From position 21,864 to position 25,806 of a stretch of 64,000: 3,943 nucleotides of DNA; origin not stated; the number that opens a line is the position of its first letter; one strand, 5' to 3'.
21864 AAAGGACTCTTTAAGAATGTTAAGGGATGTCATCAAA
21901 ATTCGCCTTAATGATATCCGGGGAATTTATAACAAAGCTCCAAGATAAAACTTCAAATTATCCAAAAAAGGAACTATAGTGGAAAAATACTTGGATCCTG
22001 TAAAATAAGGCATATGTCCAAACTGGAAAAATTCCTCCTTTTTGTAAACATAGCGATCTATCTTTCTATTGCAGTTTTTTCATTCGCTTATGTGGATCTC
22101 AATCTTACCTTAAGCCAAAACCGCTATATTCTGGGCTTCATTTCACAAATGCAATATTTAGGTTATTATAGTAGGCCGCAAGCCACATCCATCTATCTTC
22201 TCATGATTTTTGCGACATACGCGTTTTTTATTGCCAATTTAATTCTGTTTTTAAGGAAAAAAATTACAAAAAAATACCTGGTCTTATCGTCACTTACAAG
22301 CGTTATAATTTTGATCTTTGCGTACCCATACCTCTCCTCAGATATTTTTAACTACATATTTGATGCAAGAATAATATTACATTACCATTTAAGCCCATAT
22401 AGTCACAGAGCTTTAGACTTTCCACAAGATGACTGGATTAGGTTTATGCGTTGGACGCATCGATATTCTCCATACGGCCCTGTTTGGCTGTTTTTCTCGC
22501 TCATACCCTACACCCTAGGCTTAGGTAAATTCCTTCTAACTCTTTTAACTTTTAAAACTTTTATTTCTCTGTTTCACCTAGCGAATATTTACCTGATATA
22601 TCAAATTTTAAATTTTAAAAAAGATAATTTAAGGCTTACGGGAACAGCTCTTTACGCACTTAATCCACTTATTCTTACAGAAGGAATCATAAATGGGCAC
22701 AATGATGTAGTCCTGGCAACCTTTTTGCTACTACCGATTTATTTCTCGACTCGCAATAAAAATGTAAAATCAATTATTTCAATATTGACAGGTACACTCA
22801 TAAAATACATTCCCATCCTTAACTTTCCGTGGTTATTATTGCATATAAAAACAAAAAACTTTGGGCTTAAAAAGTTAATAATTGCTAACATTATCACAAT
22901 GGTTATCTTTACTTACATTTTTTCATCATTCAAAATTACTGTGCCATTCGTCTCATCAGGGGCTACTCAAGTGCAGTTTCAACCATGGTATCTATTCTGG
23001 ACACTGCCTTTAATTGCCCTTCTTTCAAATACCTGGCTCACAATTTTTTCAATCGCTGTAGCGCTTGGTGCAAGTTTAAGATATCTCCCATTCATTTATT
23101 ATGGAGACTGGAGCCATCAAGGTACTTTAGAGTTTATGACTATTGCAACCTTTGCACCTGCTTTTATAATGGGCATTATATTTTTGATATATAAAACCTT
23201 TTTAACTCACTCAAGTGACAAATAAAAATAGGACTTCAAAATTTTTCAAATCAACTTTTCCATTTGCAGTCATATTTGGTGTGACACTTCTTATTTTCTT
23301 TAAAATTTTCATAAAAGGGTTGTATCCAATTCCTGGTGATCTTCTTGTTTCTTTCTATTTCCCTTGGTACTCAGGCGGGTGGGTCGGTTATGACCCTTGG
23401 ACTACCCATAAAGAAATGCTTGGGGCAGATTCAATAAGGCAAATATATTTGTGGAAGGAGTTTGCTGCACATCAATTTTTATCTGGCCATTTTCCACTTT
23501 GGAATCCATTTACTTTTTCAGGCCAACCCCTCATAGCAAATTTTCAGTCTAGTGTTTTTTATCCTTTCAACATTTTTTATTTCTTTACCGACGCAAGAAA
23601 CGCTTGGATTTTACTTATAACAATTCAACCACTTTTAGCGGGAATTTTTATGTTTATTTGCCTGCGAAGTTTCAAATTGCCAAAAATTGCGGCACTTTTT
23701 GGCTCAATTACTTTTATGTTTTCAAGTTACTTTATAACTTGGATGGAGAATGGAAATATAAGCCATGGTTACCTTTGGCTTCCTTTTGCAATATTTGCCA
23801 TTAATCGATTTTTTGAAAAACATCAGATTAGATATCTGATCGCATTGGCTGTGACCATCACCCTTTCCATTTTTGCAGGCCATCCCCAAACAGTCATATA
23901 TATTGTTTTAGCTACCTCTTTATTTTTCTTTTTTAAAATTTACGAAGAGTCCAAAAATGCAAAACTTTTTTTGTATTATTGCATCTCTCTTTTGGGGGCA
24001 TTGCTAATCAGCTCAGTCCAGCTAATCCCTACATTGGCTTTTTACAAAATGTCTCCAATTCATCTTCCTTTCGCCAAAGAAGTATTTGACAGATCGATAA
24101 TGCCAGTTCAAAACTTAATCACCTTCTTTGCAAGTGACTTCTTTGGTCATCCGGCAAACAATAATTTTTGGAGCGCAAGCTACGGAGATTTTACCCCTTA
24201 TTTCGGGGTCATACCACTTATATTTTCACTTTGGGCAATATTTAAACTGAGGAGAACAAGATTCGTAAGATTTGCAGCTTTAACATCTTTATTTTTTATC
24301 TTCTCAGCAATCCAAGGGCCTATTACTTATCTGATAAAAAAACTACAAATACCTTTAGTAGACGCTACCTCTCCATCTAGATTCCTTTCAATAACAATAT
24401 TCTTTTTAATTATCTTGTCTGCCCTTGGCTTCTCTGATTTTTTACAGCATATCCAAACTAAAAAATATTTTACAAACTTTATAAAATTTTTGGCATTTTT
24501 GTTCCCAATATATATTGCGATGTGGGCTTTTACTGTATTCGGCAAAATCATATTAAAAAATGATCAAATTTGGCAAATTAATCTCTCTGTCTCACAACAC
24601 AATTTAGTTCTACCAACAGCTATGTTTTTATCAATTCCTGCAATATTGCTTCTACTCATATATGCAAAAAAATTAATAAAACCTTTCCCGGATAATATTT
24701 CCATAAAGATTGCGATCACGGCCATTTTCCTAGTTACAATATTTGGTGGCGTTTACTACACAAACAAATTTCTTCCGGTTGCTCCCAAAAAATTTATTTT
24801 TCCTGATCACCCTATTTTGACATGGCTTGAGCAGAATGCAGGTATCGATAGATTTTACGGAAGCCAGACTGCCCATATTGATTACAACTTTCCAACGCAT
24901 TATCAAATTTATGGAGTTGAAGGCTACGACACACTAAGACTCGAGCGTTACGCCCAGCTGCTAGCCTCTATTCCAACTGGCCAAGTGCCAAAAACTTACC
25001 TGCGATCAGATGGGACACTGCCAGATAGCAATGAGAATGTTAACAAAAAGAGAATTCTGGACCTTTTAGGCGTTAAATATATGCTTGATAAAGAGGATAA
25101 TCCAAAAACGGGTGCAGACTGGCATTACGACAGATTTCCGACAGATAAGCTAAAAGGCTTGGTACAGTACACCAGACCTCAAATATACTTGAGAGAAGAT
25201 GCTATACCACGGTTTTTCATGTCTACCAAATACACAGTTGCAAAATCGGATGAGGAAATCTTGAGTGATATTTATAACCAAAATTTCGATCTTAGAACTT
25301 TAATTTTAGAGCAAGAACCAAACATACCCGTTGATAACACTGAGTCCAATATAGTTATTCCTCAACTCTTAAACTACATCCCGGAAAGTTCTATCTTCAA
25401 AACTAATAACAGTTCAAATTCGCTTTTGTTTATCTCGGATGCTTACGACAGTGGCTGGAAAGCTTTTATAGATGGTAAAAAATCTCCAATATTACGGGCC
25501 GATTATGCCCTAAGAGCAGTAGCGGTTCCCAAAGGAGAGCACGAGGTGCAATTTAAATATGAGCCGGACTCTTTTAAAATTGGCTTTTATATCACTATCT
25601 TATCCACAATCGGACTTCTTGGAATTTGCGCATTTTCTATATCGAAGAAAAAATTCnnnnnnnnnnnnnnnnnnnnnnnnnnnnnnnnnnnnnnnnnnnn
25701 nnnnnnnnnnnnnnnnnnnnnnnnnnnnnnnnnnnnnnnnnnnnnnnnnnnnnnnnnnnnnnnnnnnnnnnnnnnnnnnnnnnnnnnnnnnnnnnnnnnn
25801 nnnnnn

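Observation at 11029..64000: A 53-kb envelope glycosylation island built from iterated modules of Dpm1-like GT2 plus GT-C transferase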

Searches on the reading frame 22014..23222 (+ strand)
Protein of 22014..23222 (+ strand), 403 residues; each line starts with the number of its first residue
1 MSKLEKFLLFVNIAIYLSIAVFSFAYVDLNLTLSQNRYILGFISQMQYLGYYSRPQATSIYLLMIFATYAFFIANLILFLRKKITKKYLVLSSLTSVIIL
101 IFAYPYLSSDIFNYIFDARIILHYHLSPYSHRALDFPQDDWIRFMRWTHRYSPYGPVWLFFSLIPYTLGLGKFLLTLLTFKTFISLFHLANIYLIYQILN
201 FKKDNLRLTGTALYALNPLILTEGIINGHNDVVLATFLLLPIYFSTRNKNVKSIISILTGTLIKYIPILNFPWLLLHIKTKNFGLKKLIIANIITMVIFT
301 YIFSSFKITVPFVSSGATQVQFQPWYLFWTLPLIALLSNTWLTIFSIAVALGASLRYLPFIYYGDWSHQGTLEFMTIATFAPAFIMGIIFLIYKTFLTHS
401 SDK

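Call 4: search_protein_families(library=pfam, proteins=[window:22014-23222:+], max_evalue=0.01)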
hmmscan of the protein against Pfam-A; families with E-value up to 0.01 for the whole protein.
window:22014-23222:+ (403 aa): 0 families

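Call 16: search_protein_families(library=ncbifam, proteins=[window:22014-23222:+], max_evalue=0.001)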
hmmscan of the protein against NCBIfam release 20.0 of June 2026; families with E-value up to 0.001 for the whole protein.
window:22014-23222:+ (403 aa): 0 families

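Call 44: search_protein_families(library=pfam, proteins=[window:22014-23222:+], max_evalue=1)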
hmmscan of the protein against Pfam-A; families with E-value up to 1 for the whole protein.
window:22014-23222:+ (403 aa): 0 families

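Call 47: find_homologous_proteins(query=window:22014-23222:+, max_evalue=0.00001)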
Query window:22014-23222:+ (403 aa): 653 proteins with E <= 0.00001 among 8000 candidates; the best 120 are listed.
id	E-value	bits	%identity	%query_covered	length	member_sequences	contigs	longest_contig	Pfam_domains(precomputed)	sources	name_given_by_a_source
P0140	1.3e-255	866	100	100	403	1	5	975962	PF26314.1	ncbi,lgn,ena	-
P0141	9.8e-193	659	72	100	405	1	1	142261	PF26314.1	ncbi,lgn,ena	-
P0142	9.3e-153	527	62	98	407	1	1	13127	PF26314.1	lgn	-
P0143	4.1e-149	515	63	96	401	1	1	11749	PF26314.1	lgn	-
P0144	3.5e-148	512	60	95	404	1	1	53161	PF26314.1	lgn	-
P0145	6.8e-148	511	60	98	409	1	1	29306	PF26314.1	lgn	-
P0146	1.8e-147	510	60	98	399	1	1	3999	PF26314.1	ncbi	-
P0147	6.9e-147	508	59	95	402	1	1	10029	PF26314.1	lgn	-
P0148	7.2e-147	508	60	95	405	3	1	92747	PF26314.1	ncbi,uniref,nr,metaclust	ncbi:MAG: hypothetical protein UT84_C0001G0089 [Candidatus Curtissbacteria bacterium GW2011_GWA1_40_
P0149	7.4e-147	508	61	93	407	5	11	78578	PF26314.1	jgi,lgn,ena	-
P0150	1.3e-146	507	61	97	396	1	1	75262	PF26314.1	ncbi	-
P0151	3.2e-146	506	66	85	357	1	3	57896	PF26314.1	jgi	-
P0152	5.0e-146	505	60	95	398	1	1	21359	PF26314.1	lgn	-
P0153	6.2e-146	505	58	100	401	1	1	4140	PF26314.1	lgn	-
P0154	1.3e-145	504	59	98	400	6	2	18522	PF26314.1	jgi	-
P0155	2.3e-145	503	59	100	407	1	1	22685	PF26314.1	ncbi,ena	ncbi:MAG: hypothetical protein AAB639_03710 [Patescibacteria group bacterium]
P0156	7.9e-145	501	60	95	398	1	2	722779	PF26314.1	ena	-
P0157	9.8e-145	501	60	96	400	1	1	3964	PF26314.1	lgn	-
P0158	1.1e-144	501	59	97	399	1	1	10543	PF26314.1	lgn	-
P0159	1.1e-144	501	58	100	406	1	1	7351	PF26314.1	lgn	-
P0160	1.8e-144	500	59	98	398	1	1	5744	PF26314.1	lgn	-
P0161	1.8e-144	500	59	95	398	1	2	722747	PF26314.1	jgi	-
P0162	2.1e-144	500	60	96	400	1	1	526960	PF26314.1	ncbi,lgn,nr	ncbi:MAG: hypothetical protein Q7S45_03990 [Candidatus Curtissbacteria bacterium]|nr:hypothetical pr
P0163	7.0e-144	498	58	100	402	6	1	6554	PF26314.1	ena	-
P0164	8.4e-144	498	59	98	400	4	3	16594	PF26314.1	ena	-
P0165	1.1e-143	497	59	100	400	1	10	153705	PF26314.1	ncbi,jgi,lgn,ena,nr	ncbi:MAG: hypothetical protein UR98_C0001G0082 [Parcubacteria group bacterium GW2011_GWA1_36_12]|nr:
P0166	1.1e-143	497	59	100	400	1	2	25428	PF26314.1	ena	-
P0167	1.2e-143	497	62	95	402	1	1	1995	PF26314.1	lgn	-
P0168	1.3e-143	497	59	97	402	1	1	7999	PF26314.1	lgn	-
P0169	1.4e-143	497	60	94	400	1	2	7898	PF26314.1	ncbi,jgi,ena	-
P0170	1.6e-143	497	58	95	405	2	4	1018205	PF26314.1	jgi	-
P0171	3.7e-143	496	60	99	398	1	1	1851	PF26314.1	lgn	-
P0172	6.3e-143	495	59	98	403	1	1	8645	PF26314.1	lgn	-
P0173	6.7e-143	495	61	95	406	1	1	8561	PF26314.1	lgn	-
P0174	9.6e-143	494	60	95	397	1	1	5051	PF26314.1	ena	-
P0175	1.3e-142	494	59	93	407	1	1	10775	PF26314.1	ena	-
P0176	1.5e-142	494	59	96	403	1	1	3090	PF26314.1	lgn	-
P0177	1.9e-142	493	57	98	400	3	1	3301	PF26314.1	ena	-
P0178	2.6e-142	493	59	99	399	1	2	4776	PF26314.1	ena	-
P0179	3.4e-142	492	59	100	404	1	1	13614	PF26314.1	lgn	-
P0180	3.5e-142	492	58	98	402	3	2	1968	PF26314.1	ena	-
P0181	3.9e-142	492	59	97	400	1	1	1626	PF26314.1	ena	-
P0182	4.7e-142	492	60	93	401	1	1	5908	PF26314.1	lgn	-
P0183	5.1e-142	492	60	98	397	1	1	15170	PF26314.1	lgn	-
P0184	6.8e-142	491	59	96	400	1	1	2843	PF26314.1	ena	-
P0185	7.3e-142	491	56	99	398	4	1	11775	PF26314.1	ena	-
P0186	7.4e-142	491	61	97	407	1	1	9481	PF26314.1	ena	-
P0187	7.9e-142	491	56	99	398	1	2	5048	PF26314.1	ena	-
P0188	2.0e-141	490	60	95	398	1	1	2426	PF26314.1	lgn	-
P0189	2.0e-141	490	59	97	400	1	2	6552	PF26314.1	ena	-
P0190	2.7e-141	489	60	95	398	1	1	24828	PF26314.1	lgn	-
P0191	3.4e-141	489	56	99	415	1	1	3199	PF26314.1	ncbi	-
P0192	3.4e-141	489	60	95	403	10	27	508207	PF26314.1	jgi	-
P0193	3.6e-141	489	58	100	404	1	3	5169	PF26314.1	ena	-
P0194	3.7e-141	489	59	96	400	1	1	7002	PF26314.1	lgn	-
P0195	3.9e-141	489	56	99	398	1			PF26314.1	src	-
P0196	4.0e-141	489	58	100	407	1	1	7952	PF26314.1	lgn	-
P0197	4.4e-141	489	59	97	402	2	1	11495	PF26314.1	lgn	-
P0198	5.7e-141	488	60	95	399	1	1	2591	PF26314.1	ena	-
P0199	6.3e-141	488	59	95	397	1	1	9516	PF26314.1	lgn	-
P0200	7.2e-141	488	59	97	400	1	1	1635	PF26314.1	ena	-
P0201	7.3e-141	488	58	98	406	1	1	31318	PF26314.1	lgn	-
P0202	7.3e-141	488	59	96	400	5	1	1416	PF26314.1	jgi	-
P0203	8.0e-141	488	59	95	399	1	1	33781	PF26314.1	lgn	-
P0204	8.4e-141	488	58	97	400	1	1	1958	PF26314.1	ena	-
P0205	8.7e-141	488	59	95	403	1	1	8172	PF26314.1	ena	-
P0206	9.3e-141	488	59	95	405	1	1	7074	PF26314.1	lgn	-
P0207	1.0e-140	488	57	100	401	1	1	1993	PF26314.1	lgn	-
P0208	1.2e-140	487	60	94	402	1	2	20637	PF26314.1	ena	-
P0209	1.5e-140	487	59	96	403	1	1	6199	PF26314.1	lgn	-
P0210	2.0e-140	487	57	98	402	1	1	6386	PF26314.1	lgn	-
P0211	2.4e-140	486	61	93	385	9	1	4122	PF26314.1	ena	-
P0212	4.7e-140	485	57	100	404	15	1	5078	PF26314.1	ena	-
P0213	5.4e-140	485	60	95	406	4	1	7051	PF26314.1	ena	-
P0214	1.1e-139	484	57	98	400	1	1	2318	PF26314.1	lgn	-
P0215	1.4e-139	484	58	98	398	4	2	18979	PF26314.1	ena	-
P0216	2.2e-139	483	56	100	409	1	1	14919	PF26314.1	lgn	-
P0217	2.3e-139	483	58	97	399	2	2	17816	PF26314.1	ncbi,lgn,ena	-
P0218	2.3e-139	483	57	98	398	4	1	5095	PF26314.1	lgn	-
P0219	4.5e-139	482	57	98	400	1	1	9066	PF26314.1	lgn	-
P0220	5.8e-139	482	59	95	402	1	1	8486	PF26314.1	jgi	-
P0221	6.3e-139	482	58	97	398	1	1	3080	PF26314.1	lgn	-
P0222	9.1e-139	481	56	98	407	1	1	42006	PF26314.1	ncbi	ncbi:MAG: hypothetical protein WD988_00980 [Candidatus Curtissbacteria bacterium]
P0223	1.4e-138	481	58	98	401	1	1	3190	PF26314.1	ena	-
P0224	1.5e-138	480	58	97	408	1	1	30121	PF26314.1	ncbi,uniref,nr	ncbi:hypothetical protein A2165_02650 [Candidatus Curtissbacteria bacterium RBG_13_40_7]|uniref:Glyc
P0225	1.7e-138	480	58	96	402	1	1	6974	PF26314.1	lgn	-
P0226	1.8e-138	480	57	98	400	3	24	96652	PF26314.1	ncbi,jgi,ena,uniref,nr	ncbi:hypothetical protein A3G14_00920 [Candidatus Curtissbacteria bacterium RIFCSPLOWO2_12_FULL_38_9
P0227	2.0e-138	480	56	96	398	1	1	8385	PF26314.1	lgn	-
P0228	2.0e-138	480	58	98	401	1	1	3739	PF26314.1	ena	-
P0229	3.1e-138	479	59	95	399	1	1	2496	PF26314.1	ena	-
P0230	3.5e-138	479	57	98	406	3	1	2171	PF26314.1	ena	-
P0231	4.4e-138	479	58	98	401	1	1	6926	PF26314.1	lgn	-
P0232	5.5e-138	479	57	98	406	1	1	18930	PF26314.1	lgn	-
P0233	6.0e-138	478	58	97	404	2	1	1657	PF26314.1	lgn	-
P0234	6.2e-138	478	60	95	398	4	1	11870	PF26314.1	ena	-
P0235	6.9e-138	478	56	98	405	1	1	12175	PF26314.1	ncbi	-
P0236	9.0e-138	478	58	98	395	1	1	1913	PF26314.1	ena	-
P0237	9.3e-138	478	58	97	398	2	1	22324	PF26314.1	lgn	-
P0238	9.7e-138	478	57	99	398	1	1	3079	PF26314.1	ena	-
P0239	9.9e-138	478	57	99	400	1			PF26314.1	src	-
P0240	1.5e-137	477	59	94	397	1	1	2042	PF26314.1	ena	-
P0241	1.7e-137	477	57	95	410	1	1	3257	PF26314.1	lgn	-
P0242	1.7e-137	477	58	96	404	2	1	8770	PF26314.1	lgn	-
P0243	1.8e-137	477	58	98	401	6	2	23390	PF26314.1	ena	-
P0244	2.1e-137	477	57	97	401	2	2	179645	PF26314.1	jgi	-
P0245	2.4e-137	477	58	94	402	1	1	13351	PF26314.1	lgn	-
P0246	2.9e-137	476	57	98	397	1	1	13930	PF26314.1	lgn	-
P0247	3.2e-137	476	56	98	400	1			PF26314.1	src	-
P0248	3.7e-137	476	58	95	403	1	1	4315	PF26314.1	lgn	-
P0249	5.5e-137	475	55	96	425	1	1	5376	PF26314.1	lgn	-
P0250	6.6e-137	475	60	93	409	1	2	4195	PF26314.1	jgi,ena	-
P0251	9.4e-137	475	55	100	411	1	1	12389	PF26314.1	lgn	-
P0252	1.0e-136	474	56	99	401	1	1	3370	PF26314.1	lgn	-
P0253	1.0e-136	474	57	98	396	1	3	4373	PF26314.1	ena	-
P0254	1.1e-136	474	56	97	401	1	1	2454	PF26314.1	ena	-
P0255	1.1e-136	474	57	96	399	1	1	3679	PF26314.1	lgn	-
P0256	1.2e-136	474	57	97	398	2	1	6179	PF26314.1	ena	-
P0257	1.3e-136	474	58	98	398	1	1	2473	PF26314.1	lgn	-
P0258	1.6e-136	474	56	98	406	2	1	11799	PF26314.1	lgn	-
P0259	1.8e-136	474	56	98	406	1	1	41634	PF26314.1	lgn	-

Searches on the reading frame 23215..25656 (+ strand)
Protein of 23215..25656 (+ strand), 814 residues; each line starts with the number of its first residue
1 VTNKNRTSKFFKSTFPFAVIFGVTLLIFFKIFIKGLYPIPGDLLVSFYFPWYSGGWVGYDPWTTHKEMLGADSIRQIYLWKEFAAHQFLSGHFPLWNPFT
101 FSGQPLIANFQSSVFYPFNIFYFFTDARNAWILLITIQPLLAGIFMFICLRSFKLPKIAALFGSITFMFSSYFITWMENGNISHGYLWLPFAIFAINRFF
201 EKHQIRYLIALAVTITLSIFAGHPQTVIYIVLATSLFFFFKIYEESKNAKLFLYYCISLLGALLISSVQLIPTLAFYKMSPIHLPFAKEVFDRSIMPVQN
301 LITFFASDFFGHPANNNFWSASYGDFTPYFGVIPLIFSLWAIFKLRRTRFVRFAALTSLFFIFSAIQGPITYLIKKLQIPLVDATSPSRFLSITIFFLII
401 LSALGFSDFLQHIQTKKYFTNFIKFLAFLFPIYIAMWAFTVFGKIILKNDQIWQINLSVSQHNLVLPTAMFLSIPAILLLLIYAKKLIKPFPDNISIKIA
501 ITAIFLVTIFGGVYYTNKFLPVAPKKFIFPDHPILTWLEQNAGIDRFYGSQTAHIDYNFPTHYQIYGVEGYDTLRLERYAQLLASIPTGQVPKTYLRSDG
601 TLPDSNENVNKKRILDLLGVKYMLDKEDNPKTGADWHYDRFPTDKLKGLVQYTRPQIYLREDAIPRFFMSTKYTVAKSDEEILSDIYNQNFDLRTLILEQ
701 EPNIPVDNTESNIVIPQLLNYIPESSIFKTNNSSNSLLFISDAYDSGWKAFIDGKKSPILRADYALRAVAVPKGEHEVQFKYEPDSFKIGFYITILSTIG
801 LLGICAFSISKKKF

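Call 4: search_protein_families(library=pfam, proteins=[window:23215-25656:+], max_evalue=0.01)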
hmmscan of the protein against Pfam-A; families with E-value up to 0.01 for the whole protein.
window:23215-25656:+ (814 aa): 1 family
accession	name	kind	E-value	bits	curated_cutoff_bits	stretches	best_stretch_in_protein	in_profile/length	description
PF09586.16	YfhO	-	2e-21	76.6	28.5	2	730-794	770-835/835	Bacterial membrane protein YfhO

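Call 17: search_protein_families(library=ncbifam, proteins=[window:23215-25656:+], max_evalue=0.01)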
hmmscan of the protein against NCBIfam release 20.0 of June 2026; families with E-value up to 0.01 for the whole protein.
window:23215-25656:+ (814 aa): 2 families
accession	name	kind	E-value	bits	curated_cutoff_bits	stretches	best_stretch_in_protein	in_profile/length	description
NF047590.1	GlcsyltransPgfM2Strep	equivalog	1.7e-06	26.5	1500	1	733-803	805-875/884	glycosyltransferase PgfM2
NF047589.1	GlcsyltransPgfM1Strep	equivalog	7.7e-06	24.2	1400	1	736-802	882-948/955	glycosyltransferase PgfM1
